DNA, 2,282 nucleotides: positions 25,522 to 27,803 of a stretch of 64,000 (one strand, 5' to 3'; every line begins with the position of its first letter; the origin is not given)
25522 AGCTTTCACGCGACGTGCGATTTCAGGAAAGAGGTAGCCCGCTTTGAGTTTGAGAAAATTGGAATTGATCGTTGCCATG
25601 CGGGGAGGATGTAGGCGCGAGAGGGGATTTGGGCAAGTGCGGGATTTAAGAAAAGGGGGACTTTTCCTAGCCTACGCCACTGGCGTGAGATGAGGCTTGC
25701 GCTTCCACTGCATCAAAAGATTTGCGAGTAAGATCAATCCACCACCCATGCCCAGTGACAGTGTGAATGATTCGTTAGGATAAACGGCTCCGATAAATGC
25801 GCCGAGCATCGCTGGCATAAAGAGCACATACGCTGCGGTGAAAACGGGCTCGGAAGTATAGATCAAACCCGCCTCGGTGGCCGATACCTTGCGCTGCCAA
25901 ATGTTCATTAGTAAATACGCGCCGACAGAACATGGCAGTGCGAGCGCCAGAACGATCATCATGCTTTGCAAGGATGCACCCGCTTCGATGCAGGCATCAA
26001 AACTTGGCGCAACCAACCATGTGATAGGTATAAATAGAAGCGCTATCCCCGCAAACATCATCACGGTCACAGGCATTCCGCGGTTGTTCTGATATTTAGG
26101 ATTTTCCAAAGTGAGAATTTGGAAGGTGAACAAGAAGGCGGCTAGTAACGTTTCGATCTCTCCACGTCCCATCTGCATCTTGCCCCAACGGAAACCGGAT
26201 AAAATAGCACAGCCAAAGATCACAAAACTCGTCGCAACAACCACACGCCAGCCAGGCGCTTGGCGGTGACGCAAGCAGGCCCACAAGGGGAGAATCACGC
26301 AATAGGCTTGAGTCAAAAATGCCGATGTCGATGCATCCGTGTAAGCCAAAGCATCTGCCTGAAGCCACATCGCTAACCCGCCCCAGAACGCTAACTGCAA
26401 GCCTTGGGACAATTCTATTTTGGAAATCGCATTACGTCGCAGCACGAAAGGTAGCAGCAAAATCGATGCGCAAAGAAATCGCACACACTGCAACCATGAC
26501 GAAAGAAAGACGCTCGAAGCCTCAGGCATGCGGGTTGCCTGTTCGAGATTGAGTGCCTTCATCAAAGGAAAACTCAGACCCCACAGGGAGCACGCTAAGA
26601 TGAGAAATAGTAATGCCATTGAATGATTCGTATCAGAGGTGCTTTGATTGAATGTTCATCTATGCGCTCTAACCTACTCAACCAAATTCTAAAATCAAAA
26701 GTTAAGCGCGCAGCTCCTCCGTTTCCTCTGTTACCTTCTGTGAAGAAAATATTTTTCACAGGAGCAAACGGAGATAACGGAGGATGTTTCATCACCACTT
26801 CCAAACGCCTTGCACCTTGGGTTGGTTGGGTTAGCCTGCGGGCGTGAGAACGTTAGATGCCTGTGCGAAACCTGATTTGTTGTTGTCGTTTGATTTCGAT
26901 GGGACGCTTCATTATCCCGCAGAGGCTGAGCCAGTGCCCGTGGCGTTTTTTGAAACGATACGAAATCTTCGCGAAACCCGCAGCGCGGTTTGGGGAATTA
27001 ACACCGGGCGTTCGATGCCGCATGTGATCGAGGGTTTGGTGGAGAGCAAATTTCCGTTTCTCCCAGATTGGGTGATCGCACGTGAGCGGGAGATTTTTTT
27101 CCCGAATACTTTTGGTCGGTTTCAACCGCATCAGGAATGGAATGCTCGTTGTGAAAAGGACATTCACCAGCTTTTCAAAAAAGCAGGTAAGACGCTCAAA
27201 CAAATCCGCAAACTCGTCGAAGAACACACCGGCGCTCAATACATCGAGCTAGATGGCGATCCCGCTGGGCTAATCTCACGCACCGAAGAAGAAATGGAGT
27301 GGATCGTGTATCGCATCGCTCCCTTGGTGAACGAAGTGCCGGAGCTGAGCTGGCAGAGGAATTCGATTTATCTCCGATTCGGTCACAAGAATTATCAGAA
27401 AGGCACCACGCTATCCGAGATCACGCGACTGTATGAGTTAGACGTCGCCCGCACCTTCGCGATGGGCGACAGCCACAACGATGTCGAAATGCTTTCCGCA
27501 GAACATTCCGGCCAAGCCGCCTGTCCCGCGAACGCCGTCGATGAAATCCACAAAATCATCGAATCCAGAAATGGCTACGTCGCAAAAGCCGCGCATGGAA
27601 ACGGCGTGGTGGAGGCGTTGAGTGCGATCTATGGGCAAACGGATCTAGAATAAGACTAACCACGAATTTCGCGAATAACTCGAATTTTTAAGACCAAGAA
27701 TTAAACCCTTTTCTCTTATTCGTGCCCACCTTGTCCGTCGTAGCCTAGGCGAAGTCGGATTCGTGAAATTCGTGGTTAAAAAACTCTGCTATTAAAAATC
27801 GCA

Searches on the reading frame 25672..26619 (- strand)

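Call 94: search_protein_families(library=pfam, proteins=[window:25672-26619:-], max_evalue=0.001)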
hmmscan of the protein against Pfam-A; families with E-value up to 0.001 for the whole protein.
window:25672-26619:- (315 aa): 1 family
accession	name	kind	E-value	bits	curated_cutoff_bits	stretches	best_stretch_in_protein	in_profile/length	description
PF00892.27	EamA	-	2.4e-16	60.7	28.2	1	2-141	3-134/135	EamA-like transporter family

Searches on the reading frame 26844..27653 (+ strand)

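Call 94: search_protein_families(library=pfam, proteins=[window:26844-27653:+], max_evalue=0.001)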
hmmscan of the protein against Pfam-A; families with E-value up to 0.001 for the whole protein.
window:26844-27653:+ (269 aa): 3 families
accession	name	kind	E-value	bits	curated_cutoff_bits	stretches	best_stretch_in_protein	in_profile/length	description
PF08282.18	Hydrolase_3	-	4.7e-14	53.2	20.9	1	143-259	146-255/255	haloacid dehalogenase-like hydrolase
PF05116.19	S6PP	-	2.4e-09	37.6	20.3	1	185-260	165-243/247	Sucrose-6F-phosphate phosphohydrolase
PF12710.13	HAD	-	0.0003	21.7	27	0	188-217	157-188/189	haloacid dehalogenase-like hydrolase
